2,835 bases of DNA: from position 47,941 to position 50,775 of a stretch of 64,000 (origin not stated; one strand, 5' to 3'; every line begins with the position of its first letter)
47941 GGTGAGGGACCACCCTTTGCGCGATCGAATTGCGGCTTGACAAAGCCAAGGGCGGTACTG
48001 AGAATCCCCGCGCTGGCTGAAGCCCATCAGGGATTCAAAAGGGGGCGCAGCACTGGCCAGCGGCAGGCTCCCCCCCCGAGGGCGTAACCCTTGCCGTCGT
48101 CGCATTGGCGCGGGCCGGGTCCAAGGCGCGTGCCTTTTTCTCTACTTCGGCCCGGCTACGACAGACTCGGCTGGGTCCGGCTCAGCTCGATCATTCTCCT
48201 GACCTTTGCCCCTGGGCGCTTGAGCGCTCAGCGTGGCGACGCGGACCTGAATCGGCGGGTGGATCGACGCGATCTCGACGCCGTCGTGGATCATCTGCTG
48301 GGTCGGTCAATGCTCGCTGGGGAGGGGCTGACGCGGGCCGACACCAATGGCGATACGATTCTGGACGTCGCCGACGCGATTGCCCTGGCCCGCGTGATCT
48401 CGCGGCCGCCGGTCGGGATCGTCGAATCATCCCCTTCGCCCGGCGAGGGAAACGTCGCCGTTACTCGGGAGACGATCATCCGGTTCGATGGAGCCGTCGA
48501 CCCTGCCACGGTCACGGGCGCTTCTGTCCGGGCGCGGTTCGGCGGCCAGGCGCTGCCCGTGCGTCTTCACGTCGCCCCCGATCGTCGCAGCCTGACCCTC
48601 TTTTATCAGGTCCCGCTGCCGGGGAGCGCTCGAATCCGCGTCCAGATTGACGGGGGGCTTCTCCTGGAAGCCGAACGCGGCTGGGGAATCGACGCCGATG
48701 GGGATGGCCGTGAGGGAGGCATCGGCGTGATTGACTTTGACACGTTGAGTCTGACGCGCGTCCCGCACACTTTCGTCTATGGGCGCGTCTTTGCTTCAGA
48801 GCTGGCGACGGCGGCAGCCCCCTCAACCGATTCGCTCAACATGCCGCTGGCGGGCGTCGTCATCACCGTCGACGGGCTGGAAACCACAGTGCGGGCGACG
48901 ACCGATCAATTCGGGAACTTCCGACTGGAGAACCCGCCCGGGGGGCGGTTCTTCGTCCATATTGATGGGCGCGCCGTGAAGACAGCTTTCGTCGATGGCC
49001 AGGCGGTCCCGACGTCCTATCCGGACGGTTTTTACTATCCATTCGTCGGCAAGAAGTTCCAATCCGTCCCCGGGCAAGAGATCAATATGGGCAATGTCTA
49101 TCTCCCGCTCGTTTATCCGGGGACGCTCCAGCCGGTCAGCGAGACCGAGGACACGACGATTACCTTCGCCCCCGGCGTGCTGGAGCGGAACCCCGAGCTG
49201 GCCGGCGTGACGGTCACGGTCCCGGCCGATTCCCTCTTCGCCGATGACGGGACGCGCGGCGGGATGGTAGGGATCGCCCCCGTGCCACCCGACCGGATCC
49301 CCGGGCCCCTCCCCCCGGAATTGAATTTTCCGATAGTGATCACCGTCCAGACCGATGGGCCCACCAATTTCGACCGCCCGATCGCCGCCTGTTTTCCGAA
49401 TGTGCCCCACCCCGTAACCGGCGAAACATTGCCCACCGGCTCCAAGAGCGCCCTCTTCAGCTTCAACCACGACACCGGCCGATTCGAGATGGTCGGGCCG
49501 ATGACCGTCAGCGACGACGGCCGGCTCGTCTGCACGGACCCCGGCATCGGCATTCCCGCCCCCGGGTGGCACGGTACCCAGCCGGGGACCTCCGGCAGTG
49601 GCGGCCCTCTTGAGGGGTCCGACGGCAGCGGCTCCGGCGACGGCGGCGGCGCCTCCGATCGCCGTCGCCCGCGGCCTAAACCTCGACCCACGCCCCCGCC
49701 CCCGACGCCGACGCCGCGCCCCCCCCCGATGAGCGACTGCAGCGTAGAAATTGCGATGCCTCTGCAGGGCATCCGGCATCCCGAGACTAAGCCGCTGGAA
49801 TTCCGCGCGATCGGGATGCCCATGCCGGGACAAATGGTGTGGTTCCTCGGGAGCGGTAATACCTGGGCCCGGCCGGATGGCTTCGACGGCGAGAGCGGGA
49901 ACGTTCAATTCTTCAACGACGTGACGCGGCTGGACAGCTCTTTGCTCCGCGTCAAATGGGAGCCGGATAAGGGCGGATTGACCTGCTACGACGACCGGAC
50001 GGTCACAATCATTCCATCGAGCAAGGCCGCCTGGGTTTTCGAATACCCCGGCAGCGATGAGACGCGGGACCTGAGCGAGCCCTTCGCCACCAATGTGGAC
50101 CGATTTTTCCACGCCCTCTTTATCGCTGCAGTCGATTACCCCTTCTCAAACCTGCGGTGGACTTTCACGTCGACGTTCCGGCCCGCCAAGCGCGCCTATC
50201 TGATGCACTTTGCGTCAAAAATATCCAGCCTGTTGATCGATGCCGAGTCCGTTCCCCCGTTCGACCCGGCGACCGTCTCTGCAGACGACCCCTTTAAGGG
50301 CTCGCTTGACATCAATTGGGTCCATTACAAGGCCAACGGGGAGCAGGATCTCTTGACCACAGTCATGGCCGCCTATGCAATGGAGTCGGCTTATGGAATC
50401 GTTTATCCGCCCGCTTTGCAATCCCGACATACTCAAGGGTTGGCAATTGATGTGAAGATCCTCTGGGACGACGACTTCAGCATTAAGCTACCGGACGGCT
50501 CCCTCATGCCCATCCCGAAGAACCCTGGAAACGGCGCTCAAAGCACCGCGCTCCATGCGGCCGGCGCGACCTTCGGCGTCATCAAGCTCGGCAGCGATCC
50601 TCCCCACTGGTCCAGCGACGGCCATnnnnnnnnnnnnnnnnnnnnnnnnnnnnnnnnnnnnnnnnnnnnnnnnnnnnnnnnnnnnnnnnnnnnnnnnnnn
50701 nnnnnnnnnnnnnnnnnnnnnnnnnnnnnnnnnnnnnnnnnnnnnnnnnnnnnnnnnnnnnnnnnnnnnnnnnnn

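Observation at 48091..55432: Operon of three giant secreted proteins (dockerin/M15-peptidase, LVIVD/TSP3 and Gly-rich beta-helix) followed by a cytoplasmic sulfotransferase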

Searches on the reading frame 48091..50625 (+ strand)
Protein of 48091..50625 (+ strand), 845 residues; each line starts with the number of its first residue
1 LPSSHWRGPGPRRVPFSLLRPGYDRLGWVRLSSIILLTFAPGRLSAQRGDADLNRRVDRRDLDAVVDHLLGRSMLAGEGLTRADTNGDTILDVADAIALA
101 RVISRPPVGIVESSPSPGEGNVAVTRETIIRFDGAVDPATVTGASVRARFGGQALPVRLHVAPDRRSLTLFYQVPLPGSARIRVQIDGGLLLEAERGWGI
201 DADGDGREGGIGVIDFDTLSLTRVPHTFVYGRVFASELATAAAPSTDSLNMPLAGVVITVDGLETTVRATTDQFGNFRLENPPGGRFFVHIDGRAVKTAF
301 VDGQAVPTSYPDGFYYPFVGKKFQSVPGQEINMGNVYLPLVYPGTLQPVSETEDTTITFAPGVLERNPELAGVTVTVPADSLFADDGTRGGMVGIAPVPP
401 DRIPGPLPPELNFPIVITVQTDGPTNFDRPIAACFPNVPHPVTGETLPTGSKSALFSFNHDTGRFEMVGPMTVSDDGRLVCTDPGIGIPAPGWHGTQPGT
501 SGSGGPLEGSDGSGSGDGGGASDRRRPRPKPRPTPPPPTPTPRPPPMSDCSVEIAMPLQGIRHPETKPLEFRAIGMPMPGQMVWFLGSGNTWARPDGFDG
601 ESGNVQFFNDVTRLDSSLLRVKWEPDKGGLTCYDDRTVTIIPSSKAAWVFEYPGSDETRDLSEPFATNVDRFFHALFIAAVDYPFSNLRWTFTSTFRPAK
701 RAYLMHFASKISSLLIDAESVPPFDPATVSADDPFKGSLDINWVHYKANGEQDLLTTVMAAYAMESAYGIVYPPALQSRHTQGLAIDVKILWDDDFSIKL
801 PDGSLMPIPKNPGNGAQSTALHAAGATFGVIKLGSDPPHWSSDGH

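Call 8: search_protein_families(library=pfam, proteins=[window:48091-50625:+], max_evalue=0.1)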
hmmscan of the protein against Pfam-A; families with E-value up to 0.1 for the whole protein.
window:48091-50625:+ (845 aa): 4 families
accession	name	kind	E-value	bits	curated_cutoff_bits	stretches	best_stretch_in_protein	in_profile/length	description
PF13205.12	Big_5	-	5.4e-06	27.5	23.6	1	108-189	5-86/105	Bacterial Ig-like domain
PF13620.12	CarboxypepD_reg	-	0.00011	22.9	32.3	1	246-294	7-57/82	Carboxypeptidase regulatory-like domain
PF13715.12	CarbopepD_reg_2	-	0.008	16.6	32.2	1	250-287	11-46/88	CarboxypepD_reg-like domain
PF00404.24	Dockerin_1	-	0.057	14.1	22.9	0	49-101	2-54/57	Dockerin type I domain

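Call 9: search_protein_families(library=ncbifam, proteins=[window:48091-50625:+], max_evalue=0.1)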
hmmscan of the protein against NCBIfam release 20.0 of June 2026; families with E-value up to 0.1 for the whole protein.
window:48091-50625:+ (845 aa): 0 families

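Call 11: search_solved_structures(query=window:48091-50625:+, max_evalue=10, show_alignments=3)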
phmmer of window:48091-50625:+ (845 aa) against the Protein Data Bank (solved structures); distinct sequences matched with E-value up to 10: 4.
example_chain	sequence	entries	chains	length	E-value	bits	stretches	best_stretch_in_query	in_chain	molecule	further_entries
8x39_A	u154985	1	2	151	0.0056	18.2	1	48-104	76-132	Serine protease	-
8x3a_A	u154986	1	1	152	0.006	18.1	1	48-104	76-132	Serine protease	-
7u9e_H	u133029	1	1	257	2.3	9.5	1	469-529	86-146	230AL-26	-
5kov_C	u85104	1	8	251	3.6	8.9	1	465-525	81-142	PL-2 scFv chain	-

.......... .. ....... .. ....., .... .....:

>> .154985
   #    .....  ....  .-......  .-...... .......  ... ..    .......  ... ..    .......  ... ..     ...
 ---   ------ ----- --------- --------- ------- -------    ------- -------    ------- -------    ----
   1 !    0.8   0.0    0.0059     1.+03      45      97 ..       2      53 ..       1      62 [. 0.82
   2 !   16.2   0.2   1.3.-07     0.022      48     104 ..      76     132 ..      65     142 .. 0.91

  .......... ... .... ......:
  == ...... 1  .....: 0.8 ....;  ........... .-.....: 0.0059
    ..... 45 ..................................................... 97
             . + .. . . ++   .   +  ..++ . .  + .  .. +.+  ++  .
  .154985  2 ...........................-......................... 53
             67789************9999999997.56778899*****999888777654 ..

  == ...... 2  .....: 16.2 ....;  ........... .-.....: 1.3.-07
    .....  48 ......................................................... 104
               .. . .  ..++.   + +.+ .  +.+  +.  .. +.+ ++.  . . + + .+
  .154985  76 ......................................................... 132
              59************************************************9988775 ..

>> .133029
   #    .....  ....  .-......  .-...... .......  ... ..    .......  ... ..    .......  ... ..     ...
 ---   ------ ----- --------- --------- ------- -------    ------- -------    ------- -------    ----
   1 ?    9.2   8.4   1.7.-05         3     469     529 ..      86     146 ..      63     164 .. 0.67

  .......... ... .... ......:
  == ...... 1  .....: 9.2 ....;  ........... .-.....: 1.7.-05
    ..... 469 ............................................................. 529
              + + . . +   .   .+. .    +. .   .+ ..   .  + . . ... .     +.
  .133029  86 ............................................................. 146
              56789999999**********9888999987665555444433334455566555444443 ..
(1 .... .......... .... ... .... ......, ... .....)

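Call 19: find_homologous_proteins(query=window:48130-50625:+)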
Query window:48130-50625:+ (832 aa): 259 proteins with E <= 0.001 among 8000 candidates; the best 120 are listed.
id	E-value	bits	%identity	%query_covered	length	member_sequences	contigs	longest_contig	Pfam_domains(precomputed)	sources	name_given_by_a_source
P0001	0.0e+0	1778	100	93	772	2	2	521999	PF13205.13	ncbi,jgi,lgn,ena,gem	-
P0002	6.3e-248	844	52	96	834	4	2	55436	PF13205.13,PF00404.25,PF13620.13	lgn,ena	-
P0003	3.0e-161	557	53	49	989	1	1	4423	PF13205.13,PF13620.13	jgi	jgi:hypothetical protein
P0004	1.9e-157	544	55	58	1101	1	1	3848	PF13205.13,PF00404.25,PF18884.6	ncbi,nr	ncbi:Ig-like domain-containing protein, partial [Candidatus Sumerlaeota bacterium]|nr:Ig-like domain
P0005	4.9e-152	526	53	51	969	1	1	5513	PF13620.13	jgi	-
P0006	2.9e-150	520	56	52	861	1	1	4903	PF13205.13,PF18884.6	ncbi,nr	ncbi:MAG: Ig-like domain-containing protein, partial [Candidatus Omnitrophica bacterium]|nr:Ig-like 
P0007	8.9e-149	516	49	54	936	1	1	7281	PF00404.25,PF13620.13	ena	-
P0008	9.0e-148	512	38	96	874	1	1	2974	PF00404.25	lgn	-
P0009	1.8e-146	508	52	47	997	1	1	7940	PF13620.13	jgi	jgi:hypothetical protein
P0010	3.0e-146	507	58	54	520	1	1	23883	PF13205.13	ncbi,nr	ncbi:Ig-like domain-containing protein [Candidatus Poribacteria bacterium]|nr:Ig-like domain-contain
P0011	2.7e-145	504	57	52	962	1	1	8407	PF13205.13,PF18884.6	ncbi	-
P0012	9.5e-144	499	59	46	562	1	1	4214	PF13205.13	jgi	-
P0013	5.5e-143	496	50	50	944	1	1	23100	-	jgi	jgi:hypothetical protein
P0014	2.7e-142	494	60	48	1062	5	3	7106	PF13205.13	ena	-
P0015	1.4e-141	492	57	47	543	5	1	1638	PF13205.13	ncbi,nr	ncbi:MAG: Ig-like domain-containing protein, partial [Candidatus Omnitrophica bacterium]|nr:Ig-like 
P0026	6.3e-138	480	59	50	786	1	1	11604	PF13205.13,PF00404.25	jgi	-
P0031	1.7e-137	478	52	57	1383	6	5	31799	PF00404.25,PF05593.20,PF20148.5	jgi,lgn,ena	-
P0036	3.5e-135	471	57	49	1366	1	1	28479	PF18884.6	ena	-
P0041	9.4e-134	466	51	58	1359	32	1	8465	PF13205.13,PF17957.8,PF09056.17,PF06951.17,PF18884.6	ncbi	ncbi:MAG: Ig-like domain-containing protein, partial [Anaerolineae bacterium]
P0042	6.1e-133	463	50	60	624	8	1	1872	PF13205.13,PF00404.25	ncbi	ncbi:MAG: dockerin type I domain-containing protein, partial [Anaerolineae bacterium]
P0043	7.6e-133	463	50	59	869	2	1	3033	PF00404.25,PF05593.20,PF20148.5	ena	-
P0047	4.5e-131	457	51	57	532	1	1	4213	PF00404.25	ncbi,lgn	-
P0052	2.9e-129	451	56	50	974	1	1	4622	PF00404.25,PF18884.6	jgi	jgi:hypothetical protein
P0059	5.5e-127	443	49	57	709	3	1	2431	PF13205.13,PF00404.25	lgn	-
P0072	8.0e-125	436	53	48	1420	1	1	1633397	PF17957.8,PF08309.18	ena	-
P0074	1.2e-124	436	55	47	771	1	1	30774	PF13620.13,PF09056.17,PF06951.17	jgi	jgi:Group XII secretory phospholipase A2 precursor (PLA2G12)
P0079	3.0e-123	431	49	56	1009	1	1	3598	PF13205.13,PF00404.25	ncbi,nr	ncbi:MAG TPA: dockerin type I domain-containing protein, partial [Verrucomicrobiae bacterium]|nr:doc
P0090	4.5e-121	424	49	57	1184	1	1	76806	PF05990.19,PF13620.13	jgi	jgi:hypothetical protein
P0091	5.6e-121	424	48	55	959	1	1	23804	PF13205.13,PF00404.25,PF01085.24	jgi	jgi:hypothetical protein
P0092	1.2e-120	422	49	54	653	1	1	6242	PF13205.13,PF00404.25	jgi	jgi:hypothetical protein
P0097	1.1e-119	419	46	57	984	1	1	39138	PF13205.13,PF00404.25,PF08291.17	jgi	-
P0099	1.4e-119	419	50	54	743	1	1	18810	PF00404.25,PF13620.13,PF20148.5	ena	-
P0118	5.4e-116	407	55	47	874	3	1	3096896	PF13205.13,PF20148.5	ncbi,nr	ncbi:MAG: hypothetical protein GKR87_13850 [Kiritimatiellae bacterium]|nr:hypothetical protein [Kiri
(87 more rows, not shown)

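Call 28: find_encoding_contigs(protein=P0002, flank=10000, max_places=3)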
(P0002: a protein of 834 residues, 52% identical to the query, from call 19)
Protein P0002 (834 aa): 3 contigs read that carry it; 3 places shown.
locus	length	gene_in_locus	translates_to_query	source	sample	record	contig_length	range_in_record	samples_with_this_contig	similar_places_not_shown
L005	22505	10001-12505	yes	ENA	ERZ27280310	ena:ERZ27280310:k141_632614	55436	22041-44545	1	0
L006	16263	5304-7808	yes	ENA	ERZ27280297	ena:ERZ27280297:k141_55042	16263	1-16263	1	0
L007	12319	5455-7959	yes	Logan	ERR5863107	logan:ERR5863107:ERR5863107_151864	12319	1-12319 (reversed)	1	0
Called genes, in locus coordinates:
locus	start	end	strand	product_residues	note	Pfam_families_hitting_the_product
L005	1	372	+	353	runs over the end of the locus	PF00596:Aldolase_II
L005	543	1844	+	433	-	-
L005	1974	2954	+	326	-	PF04909:Amidohydro_2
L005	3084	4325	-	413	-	PF00266:Aminotran_5, PF01041:DegT_DnrJ_EryC1 (weak)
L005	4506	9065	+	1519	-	PF06283:ThuA, PF23500:DUF7133, PF13646:HEAT_2 (faint), PF02985:HEAT (faint), PF00034:Cytochrom_C (faint)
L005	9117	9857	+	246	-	PF06283:ThuA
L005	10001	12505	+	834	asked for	PF00404:Dockerin_1, PF13205:Big_5 (weak), PF13620:CarboxypepD_reg (faint)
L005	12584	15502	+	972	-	PF18884:TSP3_bac, PF08309:LVIVD (faint), PF17957:Big_7, PF13205:Big_5 (weak)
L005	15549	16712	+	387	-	-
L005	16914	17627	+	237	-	PF00963:Cohesin (weak)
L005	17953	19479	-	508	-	PF01569:PAP2 (weak), PF22778:VCPO_2nd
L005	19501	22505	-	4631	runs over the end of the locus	?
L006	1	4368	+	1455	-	?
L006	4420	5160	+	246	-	PF06283:ThuA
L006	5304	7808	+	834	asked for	PF00404:Dockerin_1, PF13205:Big_5 (weak), PF13620:CarboxypepD_reg (faint)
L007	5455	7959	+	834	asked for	PF00404:Dockerin_1, PF13205:Big_5 (weak), PF13620:CarboxypepD_reg (faint)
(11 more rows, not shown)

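Call 29: find_encoding_contigs(protein=P0118, flank=10000, max_places=2)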
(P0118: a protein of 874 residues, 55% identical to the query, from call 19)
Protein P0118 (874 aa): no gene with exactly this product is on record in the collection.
